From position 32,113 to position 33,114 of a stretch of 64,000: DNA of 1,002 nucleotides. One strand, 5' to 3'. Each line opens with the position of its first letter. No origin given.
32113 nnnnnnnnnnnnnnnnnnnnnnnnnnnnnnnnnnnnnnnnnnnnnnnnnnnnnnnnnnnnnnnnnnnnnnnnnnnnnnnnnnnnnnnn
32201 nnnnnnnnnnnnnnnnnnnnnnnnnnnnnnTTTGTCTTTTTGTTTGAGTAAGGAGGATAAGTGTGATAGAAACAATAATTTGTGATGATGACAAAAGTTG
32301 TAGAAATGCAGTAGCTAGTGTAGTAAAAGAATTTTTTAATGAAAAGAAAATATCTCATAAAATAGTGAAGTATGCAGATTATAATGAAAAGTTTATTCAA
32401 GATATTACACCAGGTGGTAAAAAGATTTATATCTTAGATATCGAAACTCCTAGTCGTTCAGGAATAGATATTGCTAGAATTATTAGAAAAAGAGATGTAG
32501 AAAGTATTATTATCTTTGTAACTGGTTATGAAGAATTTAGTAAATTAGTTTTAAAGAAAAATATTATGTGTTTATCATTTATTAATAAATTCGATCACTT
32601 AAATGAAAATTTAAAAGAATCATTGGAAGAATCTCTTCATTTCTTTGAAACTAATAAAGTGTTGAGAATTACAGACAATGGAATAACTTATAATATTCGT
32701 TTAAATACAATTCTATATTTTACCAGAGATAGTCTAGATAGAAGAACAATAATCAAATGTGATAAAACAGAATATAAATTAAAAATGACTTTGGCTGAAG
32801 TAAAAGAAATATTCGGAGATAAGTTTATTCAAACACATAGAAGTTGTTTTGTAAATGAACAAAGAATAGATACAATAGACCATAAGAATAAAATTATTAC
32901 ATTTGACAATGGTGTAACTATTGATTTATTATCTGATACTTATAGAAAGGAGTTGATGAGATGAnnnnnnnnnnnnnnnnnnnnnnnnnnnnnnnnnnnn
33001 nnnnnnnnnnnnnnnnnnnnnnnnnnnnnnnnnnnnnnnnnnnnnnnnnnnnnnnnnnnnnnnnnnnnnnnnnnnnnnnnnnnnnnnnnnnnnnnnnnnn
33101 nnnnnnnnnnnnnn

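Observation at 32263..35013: Complete agr-type quorum-sensing locus with convergent architecture (agrA-agrC on plus, agrB-agrD on minus)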

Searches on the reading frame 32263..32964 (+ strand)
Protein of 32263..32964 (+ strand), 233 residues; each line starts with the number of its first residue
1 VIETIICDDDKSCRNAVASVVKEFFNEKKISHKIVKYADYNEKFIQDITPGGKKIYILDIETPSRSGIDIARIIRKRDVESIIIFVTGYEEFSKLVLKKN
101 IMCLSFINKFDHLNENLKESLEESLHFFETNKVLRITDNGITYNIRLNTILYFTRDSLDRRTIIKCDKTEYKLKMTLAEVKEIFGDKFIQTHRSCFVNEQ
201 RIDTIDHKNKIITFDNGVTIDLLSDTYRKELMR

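Call 3: search_protein_families(library=pfam, proteins=[window:32263-32964:+], max_evalue=0.01)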
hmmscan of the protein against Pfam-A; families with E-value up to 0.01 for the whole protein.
window:32263-32964:+ (233 aa): 2 families
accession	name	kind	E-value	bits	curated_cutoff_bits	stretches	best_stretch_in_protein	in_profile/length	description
PF04397.21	LytTR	-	2.2e-14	53.9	22.6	1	142-232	3-94/98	LytTr DNA-binding domain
PF00072.30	Response_reg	-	1.8e-07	31.8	30.2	1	5-97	2-87/111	Response regulator receiver domain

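Call 4: search_protein_families(library=ncbifam, proteins=[window:32263-32964:+], max_evalue=0.01)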
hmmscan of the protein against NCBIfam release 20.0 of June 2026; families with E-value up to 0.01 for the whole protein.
window:32263-32964:+ (233 aa): 17 families
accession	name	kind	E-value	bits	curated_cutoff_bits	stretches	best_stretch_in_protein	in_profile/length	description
NF046049.1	quorum_RR_AgrA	equivalog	7.5e-13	48.6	400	1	4-217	3-225/238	quorum-sensing response regulator AgrA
NF010684.1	PRK14084.1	equivalog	3.1e-08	33.7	375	1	3-93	2-87/254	response regulator transcription factor LytR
NF008677.0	PRK11697.1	equivalog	8.1e-07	28.6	246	1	1-101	1-95/238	two-component system response regulator BtsR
NF051850.1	RespRegRprY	equivalog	5e-05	22.8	370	1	3-88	6-84/234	response regulator transcription factor RprY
NF006900.1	PRK09390.1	equivalog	0.00011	21.8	255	1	6-126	9-121/203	response regulator FixJ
NF040534.1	resp_reg_YycF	equivalog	0.00013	21.3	340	1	6-95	5-87/231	response regulator YycF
NF007419.0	PRK09958.1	equivalog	0.00016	21.3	251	1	4-92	3-85/204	acid-sensing system DNA-binding response regulator EvgA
NF040749.1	tetrathio_RR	equivalog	0.0005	19.8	290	1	28-133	20-127/191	tetrathionate respiration response regulator TtrR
NF008469.0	PRK11361.1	equivalog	0.001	17.8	714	1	5-101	8-97/461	acetoacetate metabolism transcriptional regulator AtoC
NF041367.1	CheY_Halo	equivalog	0.0018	18.6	200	1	5-95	2-85/114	chemotaxis protein CheY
NF008034.0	PRK10766.1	equivalog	0.0021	17.6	275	1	6-96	7-89/231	two-component system response regulator TorR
NF046022.1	RespRegCpdRBruc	equivalog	0.0023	17.9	180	1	1-91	1-84/120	cell cycle two-component system response regulator CpdR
TIGR02154.1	PhoB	equivalog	0.003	16.9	296.2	0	5-81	6-75/226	phosphate regulon transcriptional regulator PhoB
NF001965.0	PRK00742.1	subfamily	0.003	16.8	293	1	2-98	4-95/357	chemotaxis-specific protein-glutamate methyltransferase CheB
NF033791.1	ActR_PrrA_rreg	equivalog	0.0066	16.4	250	1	5-109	5-102/173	ActR/PrrA/RegA family redox response regulator transcription factor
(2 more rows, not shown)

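Call 40: search_solved_structures(query=window:32263-32961:+, max_evalue=0.001, show_alignments=1)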
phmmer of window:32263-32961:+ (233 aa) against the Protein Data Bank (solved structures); distinct sequences matched with E-value up to 0.001: 9.
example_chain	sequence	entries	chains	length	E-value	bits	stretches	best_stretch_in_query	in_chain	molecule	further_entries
4cbv_A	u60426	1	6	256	1.1e-08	38.1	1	30-214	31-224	COME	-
4ml3_A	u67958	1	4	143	1.1e-06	31.6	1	30-129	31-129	Response regulator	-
4mld_A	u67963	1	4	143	1.4e-06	31.3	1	30-129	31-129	Response regulator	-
3a0u_A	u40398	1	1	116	1.7e-05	27.7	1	20-119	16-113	Response regulator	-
3a0r_B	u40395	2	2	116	2e-05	27.5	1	20-119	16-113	Response regulator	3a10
3bs1_A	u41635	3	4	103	7.1e-05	25.7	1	143-216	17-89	Accessory gene regulator protein A | Accessory gene regulator A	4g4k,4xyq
4xqq_A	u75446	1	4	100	7.2e-05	25.7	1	144-216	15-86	Accessory gene regulator A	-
4xqj_A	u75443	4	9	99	7.4e-05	25.7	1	144-216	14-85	Accessory gene regulator A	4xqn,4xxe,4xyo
6swl_A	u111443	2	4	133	0.00025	23.9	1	5-131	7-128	Two-component response regulator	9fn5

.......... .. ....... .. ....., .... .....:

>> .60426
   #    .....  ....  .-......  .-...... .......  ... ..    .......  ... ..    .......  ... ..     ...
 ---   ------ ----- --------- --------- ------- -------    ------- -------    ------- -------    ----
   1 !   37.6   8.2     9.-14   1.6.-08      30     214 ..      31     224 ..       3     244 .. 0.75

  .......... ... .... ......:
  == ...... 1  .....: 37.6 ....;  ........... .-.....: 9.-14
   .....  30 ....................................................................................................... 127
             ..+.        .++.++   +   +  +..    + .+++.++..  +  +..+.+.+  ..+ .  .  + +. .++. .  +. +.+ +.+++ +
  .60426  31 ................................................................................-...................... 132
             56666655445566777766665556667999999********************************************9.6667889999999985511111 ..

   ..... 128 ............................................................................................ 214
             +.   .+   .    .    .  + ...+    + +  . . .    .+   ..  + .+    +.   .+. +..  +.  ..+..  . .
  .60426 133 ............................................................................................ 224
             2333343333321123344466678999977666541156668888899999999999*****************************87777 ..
